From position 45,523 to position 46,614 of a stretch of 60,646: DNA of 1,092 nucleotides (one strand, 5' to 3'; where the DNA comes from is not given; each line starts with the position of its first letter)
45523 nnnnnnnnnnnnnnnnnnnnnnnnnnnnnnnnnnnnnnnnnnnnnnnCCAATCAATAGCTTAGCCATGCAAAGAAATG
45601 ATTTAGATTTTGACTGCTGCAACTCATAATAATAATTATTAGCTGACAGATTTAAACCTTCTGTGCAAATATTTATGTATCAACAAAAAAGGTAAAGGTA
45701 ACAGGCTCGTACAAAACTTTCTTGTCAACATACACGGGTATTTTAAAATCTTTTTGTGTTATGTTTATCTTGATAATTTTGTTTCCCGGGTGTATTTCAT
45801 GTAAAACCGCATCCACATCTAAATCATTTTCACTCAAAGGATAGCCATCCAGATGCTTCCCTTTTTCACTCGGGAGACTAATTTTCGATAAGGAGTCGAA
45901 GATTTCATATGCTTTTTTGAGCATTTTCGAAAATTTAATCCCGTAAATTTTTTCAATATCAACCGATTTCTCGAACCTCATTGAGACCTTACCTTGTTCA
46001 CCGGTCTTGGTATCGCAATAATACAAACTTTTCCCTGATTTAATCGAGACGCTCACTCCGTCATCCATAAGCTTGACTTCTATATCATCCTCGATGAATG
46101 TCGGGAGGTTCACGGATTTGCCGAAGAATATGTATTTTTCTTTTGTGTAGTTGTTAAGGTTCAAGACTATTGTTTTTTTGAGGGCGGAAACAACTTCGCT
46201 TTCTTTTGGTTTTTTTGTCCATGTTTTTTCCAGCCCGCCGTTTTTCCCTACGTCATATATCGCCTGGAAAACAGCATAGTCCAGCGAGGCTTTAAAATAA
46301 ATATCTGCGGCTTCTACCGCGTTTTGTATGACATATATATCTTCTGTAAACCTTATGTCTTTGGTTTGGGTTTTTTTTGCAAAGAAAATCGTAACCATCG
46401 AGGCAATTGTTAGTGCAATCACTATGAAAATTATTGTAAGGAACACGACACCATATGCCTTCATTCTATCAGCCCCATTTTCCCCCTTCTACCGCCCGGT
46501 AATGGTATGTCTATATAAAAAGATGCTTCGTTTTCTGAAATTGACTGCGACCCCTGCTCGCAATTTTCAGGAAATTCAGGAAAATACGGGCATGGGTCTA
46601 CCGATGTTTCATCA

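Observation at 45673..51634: Eleven-gene operon of prepilin-like, N-terminally anchored proteins that includes two murein hydrolases, in an archaeal genome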

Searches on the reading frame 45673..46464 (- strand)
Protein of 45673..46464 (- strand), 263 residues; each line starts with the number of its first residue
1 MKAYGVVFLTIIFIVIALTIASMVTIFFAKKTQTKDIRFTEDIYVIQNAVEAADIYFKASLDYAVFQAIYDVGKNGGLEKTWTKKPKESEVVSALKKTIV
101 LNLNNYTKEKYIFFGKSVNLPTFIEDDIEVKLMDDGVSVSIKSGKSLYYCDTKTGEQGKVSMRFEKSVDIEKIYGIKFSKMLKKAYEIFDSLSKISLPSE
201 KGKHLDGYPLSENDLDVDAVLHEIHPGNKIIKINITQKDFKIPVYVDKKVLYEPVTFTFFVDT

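Call 5: search_protein_families(library=pfam, max_evalue=0.1, proteins=[window:45673-46464:-])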
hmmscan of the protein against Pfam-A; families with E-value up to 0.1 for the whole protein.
window:45673-46464:- (263 aa): 1 family
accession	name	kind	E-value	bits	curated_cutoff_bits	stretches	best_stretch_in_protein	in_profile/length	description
PF21048.2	Rad26-like_N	-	0.086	13.1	27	0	187-205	16-34/50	Rad26-like, N-terminal domain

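Call 6: search_protein_families(library=ncbifam, max_evalue=0.1, proteins=[window:45673-46464:-])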
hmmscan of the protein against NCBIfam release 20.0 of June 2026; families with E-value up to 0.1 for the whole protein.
window:45673-46464:- (263 aa): 0 families

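Call 28: find_homologous_proteins(query=window:45673-46464:-)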
Query window:45673-46464:- (263 aa): 1 proteins with E <= 0.001 among 490 candidates.
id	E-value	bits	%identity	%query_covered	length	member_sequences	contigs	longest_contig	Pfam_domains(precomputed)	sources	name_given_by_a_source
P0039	1.4e-164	563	100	100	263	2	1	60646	-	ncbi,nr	ncbi:MAG: hypothetical protein J7K72_01465 [Candidatus Aenigmarchaeota archaeon]|nr:hypothetical pro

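Call 31: find_related_loci(query=A1, collection=genome_contigs, flank=10000)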
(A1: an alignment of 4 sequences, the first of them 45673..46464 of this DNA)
Query A1 (263 aa) in genome_contigs; peptide patterns used: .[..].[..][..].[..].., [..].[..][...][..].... (x = any residue, [..] = any of these).
40 stretches matched a pattern; 8 encode a relative of the query (tblastn E <= 1e-3); 8 distinct loci.
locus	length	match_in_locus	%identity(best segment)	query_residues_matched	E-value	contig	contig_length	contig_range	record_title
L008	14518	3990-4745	32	2-261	1e-34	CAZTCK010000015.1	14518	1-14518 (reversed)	MAG TPA_asm: uncultured archaeon isolate binchicken_co184_69 genome assembly, contig: NODE_7593_length_14518_cov_5.95865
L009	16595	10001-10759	31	2-262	8e-34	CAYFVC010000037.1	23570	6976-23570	MAG TPA_asm: uncultured archaeon isolate ERP108616_co1_107 genome assembly, contig: k119_961596, whole genome shotgun se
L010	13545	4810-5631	30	2-262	9e-30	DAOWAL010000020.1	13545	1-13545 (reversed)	MAG TPA_asm: Candidatus Aenigmatarchaeota archaeon isolate CSMAG_1834 CSMAG_1834_k141_1093060_length_13545_cov_8.0000, w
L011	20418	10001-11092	26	39-261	7e-15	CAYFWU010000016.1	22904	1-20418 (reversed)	MAG TPA_asm: uncultured archaeon isolate ERP108616_co2_128 genome assembly, contig: NODE_3151_length_22904_cov_6.031161,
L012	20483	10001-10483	30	43-193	1e-10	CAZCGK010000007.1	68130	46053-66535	MAG TPA_asm: uncultured archaeon isolate binchicken_co6_226 genome assembly, contig: NODE_178_length_68130_cov_10.570151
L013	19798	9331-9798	26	9-144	9e-10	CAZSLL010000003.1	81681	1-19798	MAG TPA_asm: uncultured archaeon isolate SRP141376_co4_278 genome assembly, contig: NODE_487_length_81681_cov_5.468454,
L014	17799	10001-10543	25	12-187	2e-9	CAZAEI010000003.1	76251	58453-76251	MAG TPA_asm: uncultured archaeon isolate binchicken_co116_293 genome assembly, contig: NODE_209_length_76251_cov_16.5568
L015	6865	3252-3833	26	5-201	1e-8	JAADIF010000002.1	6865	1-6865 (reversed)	MAG: Candidatus Micrarchaeota archaeon isolate M_MetaBat.29 contig-127_19695, whole genome shotgun sequence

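Call 49: search_protein_representatives(protein=window:45673-46464:-)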
Query: 263 residues. Proteins with E-value up to 0.001 (for the whole library): 105; up to 1e-10: 21; up to 1e-30: 2. The best 105 are listed.
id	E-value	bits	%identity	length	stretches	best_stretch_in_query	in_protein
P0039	4.4e-165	563.4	100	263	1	1-263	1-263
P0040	7.8e-31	123.8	35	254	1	12-261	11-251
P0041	1.3e-29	119.8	33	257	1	2-261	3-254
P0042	2.9e-25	105.5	32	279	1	2-261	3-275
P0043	1.5e-23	99.9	33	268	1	11-263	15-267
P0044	2.0e-23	99.5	32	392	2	85-261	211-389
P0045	1.3e-19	87.0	29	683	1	3-261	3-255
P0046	1.0e-18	84.1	33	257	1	10-256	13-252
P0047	1.1e-18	83.9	30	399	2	86-260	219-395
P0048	6.8e-18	81.4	32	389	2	81-201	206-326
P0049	1.0e-16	77.5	30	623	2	9-86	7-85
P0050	3.1e-16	76.0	30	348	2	79-259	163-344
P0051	6.0e-16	75.0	33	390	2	10-80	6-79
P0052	1.1e-14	70.9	28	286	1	8-261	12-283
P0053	1.2e-14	70.8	26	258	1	7-262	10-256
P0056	3.2e-12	62.8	27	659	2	86-261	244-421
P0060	2.0e-10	56.9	33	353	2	1-129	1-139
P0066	5.3e-09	52.3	31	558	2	7-93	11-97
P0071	4.6e-08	49.2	31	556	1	6-168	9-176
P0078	2.9e-07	46.6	36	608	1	6-159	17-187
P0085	9.2e-07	44.9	34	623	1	6-130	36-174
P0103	1.4e-05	41.0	33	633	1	5-144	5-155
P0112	3.6e-05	39.7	36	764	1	24-137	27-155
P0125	1.2e-04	38.1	31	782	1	2-172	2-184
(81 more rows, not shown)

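Call 53: search_protein_families(library=pfam, alignment_id=A5, max_evalue=0.001)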
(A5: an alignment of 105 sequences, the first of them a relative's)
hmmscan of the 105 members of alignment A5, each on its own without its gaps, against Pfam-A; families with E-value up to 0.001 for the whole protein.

A. member 1, P0039 (263 aa): 0 families

B. families by the number of members that match (of 105 scanned): 5 families
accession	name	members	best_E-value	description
PF01471.23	PG_binding_1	10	2.4e-12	Putative peptidoglycan binding domain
PF01464.25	SLT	7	2e-27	Transglycosylase SLT domain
PF01520.23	Amidase_3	3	7e-49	N-acetylmuramoyl-L-alanine amidase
PF13472.12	Lipase_GDSL_2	1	1.2e-15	GDSL-like Lipase/Acylhydrolase family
PF00657.28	Lipase_GDSL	1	1.3e-06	GDSL-like Lipase/Acylhydrolase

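Call 54: search_protein_families(library=pfam, proteins=[P0045, P0049, P0056, P0066, P0071, P0078, P0085, P0103, P0112, P0125], max_evalue=0.001)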
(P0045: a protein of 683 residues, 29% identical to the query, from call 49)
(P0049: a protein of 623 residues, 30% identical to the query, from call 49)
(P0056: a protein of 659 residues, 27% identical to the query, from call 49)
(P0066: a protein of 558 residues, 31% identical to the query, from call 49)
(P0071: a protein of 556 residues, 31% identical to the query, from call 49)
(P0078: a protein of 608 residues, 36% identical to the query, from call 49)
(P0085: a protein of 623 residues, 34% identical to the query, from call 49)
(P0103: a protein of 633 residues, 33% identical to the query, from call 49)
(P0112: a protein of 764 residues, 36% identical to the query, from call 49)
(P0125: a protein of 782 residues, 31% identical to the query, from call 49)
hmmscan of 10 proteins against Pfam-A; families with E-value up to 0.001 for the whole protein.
P0045 (683 aa): 3 families
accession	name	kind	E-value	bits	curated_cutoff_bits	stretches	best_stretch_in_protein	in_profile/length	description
PF01520.23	Amidase_3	-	7e-49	166.6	27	1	482-679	1-174/174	N-acetylmuramoyl-L-alanine amidase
PF13472.12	Lipase_GDSL_2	-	1.2e-15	58.9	32.9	1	273-433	2-178/178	GDSL-like Lipase/Acylhydrolase family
PF00657.28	Lipase_GDSL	-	1.3e-06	29.1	23.6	1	272-438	3-208/208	GDSL-like Lipase/Acylhydrolase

P0049 (623 aa): 2 families
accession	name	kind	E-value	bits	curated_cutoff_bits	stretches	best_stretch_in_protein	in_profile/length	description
PF01520.23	Amidase_3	-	4.2e-45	154.3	27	1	404-617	1-173/174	N-acetylmuramoyl-L-alanine amidase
PF01471.23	PG_binding_1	-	5.8e-08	33.2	23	1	134-186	5-57/57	Putative peptidoglycan binding domain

P0056 (659 aa): 2 families
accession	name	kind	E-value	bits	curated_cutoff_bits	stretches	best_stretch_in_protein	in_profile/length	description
PF01520.23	Amidase_3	-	1e-47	162.8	27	1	444-655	1-173/174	N-acetylmuramoyl-L-alanine amidase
PF01471.23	PG_binding_1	-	6e-09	36.4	23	1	162-207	12-57/57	Putative peptidoglycan binding domain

P0066 (558 aa): 1 family
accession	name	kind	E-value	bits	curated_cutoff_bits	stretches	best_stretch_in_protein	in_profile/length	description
PF01464.25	SLT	-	1.3e-18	67.1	21.3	2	401-443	13-55/117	Transglycosylase SLT domain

P0071 (556 aa): 1 family
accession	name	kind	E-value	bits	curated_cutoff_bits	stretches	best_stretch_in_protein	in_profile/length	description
PF01464.25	SLT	-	7e-23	80.9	21.3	1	413-502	11-103/117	Transglycosylase SLT domain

P0078 (608 aa): 1 family
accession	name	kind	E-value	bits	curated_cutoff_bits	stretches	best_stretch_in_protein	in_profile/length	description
PF01464.25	SLT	-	1.2e-21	76.9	21.3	1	458-555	5-104/117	Transglycosylase SLT domain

P0085 (623 aa): 1 family
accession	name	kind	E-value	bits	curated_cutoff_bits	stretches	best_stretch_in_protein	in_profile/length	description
PF01464.25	SLT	-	2e-27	95.5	21.3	1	484-577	10-105/117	Transglycosylase SLT domain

P0103 (633 aa): 0 families

P0112 (764 aa): 0 families

P0125 (782 aa): 0 families

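Call 55: predict_structure(alignment_id=A5)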
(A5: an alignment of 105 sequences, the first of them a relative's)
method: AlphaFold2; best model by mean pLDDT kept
length: 263 residues; sequences in the alignment: 105
mean_pLDDT: 93.5   pTM: 0.82
mean pLDDT of the five models: 93.5, 93.3, 93.2, 92.7, 91.7
residues with pLDDT >= 90: 219; 70-90: 31; 50-70: 13; < 50: 0
segments of 3 or more residues with pLDDT < 50: none
pLDDT, mean of each block of 10 residues (from residue 1): 83 96 84 67 94 98 98 96 96 98 98 97 98 98 97 93 97 98 96 89 80 92 94 97 97 98 94
secondary structure, 60 per line:
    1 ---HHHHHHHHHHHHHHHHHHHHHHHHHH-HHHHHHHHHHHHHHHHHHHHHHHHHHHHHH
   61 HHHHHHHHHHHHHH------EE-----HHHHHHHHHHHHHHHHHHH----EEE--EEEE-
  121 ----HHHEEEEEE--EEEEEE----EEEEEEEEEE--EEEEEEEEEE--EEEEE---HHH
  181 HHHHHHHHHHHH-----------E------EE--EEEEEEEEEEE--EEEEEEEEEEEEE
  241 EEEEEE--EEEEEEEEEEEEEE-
elements in order: H4-29 H31-74 H88-106 E111-113 E116-119 E128-133 E136-141 E146-155 E158-167 E170-174 H178-192 E215-225 E228-246 E249-262

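Call 57: fold_search(model_id=the predicted structure, library=pdb)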
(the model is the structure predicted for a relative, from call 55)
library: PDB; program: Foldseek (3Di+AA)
matches with E <= 10: 680; with E <= 0.001: 0
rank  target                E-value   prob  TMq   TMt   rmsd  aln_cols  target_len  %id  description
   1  8chv_A                5.1e-03  0.84  0.19  0.29  18.6       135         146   12  Crystal structure of human PURA (fragment Glu57-Glu212, PUR repeat I and II) R140P mutant (released 2024-02-21)
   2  3k44_B                1.6e-02  0.60  0.14  0.24  20.3       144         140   11  Crystal Structure of Drosophila melanogaster Pur-alpha (released 2009-10-27)
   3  2gia_G                4.0e-02  0.16  0.11  0.17  18.3       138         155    6  Crystal structures of trypanosoma bruciei MRP1/MRP2 (released 2006-09-05)
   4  2gia_A                4.2e-02  0.16  0.12  0.18  18.2       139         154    7  Crystal structures of trypanosoma bruciei MRP1/MRP2 (released 2006-09-05)
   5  8cht_C                7.9e-02  0.28  0.17  0.25  19.3       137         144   12  Crystal structure of human PURA (fragment Glu57-Glu212, PUR repeat I and II) (released 2024-02-21)
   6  8cht_B                1.3e-01  0.25  0.16  0.25  19.0       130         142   11  Crystal structure of human PURA (fragment Glu57-Glu212, PUR repeat I and II) (released 2024-02-21)
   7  3f6h_B                2.5e-01  0.07  0.11  0.17  19.4       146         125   12  Crystal structure of the regulatory domain of LiCMS in complexed with isoleucine - type III (released 2009-04-21)
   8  4v8p_BP               2.6e-01  0.07  0.10  0.13  17.9        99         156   12  T.thermophila 60S ribosomal subunit in complex with initiation factor 6. (released 2014-07-09)
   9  6pai_C                3.3e-01  0.06  0.12  0.08  19.4       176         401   11  Structure of the human DDB1-DDA1-DCAF15 E3 ubiquitin ligase bound to RBM39 and sulfonamide E7820 (released 2019-09-18)
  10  8cht_A                3.5e-01  0.15  0.15  0.23  19.8       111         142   12  Crystal structure of human PURA (fragment Glu57-Glu212, PUR repeat I and II) (released 2024-02-21)
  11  7qep_N1               3.5e-01  0.08  0.10  0.12  15.5        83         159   11  Cryo-EM structure of the ribosome from Encephalitozoon cuniculi (released 2022-02-09)
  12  8s7l_C                3.9e-01  0.04  0.12  0.13  22.3       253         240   11  Crystal structure of a double mutant of VirB8-like OrfG central and C-terminal domains of Streptococcus thermophilus I (released 2025-03-12)
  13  3b7k_A                3.9e-01  0.04  0.11  0.11  22.5       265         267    8  Human Acyl-coenzyme A thioesterase 12 (released 2007-11-13)
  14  9osx_A                4.4e-01  0.07  0.11  0.21  22.8       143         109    9  PfCyRPA-EM epitope mimic bound to monoclonal antibody Cy.004 (released 2025-12-24)
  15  3f6g_A                4.4e-01  0.06  0.10  0.19  19.5       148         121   11  Crystal structure of the regulatory domain of LiCMS in complexed with isoleucine - type II (released 2009-04-21)
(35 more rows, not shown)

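Call 62: find_encoding_contigs(protein=P0045, flank=10000, max_places=2)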
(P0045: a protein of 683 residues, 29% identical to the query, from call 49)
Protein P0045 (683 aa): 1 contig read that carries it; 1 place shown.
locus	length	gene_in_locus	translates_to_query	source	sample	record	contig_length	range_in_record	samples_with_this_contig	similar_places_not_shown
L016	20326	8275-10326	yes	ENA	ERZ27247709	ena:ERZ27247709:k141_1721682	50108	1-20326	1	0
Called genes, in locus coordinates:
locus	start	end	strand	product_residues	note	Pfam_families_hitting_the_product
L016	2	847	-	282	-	?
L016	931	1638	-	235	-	PF04079:SMC_ScpB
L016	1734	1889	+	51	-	-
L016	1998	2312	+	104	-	-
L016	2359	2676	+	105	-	-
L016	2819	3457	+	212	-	-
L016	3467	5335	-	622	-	-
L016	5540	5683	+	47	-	-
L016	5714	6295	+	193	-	-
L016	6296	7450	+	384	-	PF01464:SLT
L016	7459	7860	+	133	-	-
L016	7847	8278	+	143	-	-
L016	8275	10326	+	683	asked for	PF00657:Lipase_GDSL (weak), PF13472:Lipase_GDSL_2, PF01520:Amidase_3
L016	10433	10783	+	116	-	PF01918:Alba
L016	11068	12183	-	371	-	PF00579:tRNA-synt_1b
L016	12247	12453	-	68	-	-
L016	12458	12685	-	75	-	-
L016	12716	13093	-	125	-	-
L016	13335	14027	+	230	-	-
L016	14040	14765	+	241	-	PF00005:ABC_tran, PF13304:AAA_21 (faint)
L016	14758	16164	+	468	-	-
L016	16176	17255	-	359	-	PF00579:tRNA-synt_1b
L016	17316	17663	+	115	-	-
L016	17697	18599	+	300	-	PF01916:DS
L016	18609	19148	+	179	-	-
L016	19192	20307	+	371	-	PF01266:DAO (faint), PF01494:FAD_binding_3 (faint), PF22578:GGR_cat (weak)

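Call 63: find_encoding_contigs(protein=P0085, flank=10000, max_places=2)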
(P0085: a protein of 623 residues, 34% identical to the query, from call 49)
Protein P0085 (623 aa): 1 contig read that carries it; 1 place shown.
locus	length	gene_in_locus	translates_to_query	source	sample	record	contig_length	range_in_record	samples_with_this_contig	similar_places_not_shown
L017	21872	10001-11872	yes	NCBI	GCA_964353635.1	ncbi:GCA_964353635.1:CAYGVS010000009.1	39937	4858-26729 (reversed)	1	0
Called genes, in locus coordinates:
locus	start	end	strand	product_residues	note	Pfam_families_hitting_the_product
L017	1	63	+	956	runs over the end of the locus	PF12708:Pect-lyase_RHGA_epim, PF07953:Toxin_R_bind_N, PF13385:Laminin_G_3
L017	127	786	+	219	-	PF09335:VTT_dom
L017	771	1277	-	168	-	-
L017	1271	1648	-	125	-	-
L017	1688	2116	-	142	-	-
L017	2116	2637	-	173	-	PF01909:NTP_transf_2 (weak), PF18765:Polbeta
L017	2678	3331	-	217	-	PF14907:NTP_transf_5, PF10706:Aminoglyc_resit (faint)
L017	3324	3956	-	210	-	-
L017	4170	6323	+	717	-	-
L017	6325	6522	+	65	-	-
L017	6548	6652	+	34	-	-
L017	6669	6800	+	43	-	-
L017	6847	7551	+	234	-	-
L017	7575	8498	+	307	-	PF01464:SLT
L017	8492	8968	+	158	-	-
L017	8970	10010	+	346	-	PF01551:Peptidase_M23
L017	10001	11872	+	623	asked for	PF01464:SLT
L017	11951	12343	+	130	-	PF01918:Alba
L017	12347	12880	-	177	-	PF01936:NYN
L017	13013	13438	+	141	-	-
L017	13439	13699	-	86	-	-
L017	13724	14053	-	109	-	PF01900:RNase_P_Rpp14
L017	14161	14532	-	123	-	-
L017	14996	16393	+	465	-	PF01425:Amidase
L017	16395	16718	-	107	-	-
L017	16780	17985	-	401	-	PF00999:Na_H_Exchanger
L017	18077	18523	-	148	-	PF00571:CBS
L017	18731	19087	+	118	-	PF02661:Fic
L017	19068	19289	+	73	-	-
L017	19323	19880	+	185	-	PF13302:Acetyltransf_3 (weak), PF00583:Acetyltransf_1, PF13508:Acetyltransf_7 (weak)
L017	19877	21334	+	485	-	PF02934:GatB_N, PF02637:GatB_Yqey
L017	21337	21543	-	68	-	PF10049:DUF2283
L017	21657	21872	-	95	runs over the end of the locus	PF05016:ParE_toxin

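Call 72: find_encoding_contigs(protein=P0125, flank=10000, max_places=1)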
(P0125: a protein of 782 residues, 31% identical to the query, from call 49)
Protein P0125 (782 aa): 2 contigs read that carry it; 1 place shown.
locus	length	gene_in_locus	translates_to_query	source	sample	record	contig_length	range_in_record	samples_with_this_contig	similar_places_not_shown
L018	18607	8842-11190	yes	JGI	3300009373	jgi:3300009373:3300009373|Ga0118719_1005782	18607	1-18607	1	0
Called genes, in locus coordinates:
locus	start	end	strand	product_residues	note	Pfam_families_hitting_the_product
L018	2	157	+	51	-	?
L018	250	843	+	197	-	-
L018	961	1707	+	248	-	PF01884:PcrB, PF05690:ThiG (faint), PF00977:His_biosynth (weak), PF00478:IMPDH (weak)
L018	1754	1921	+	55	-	-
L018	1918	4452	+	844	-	-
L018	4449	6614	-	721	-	PF13620:CarboxypepD_reg (faint), PF07676:PD40 (faint), PF26549:Tricorn_N (faint), PF26550:Tricorn_2nd (faint)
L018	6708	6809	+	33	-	-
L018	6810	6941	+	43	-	-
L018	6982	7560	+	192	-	-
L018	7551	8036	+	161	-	-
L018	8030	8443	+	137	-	-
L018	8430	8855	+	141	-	-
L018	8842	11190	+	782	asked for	-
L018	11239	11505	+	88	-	PF01918:Alba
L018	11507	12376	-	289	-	PF00892:EamA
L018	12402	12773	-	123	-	PF01900:RNase_P_Rpp14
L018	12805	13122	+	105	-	PF03819:MazG (weak)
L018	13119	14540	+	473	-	PF01425:Amidase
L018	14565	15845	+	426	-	PF01336:tRNA_anti-codon, PF00152:tRNA-synt_2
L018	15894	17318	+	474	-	PF02934:GatB_N, PF02637:GatB_Yqey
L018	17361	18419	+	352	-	PF01170:UPF0020 (faint), PF01555:N6_N4_Mtase, PF13649:Methyltransf_25 (faint), PF08241:Methyltransf_11 (faint)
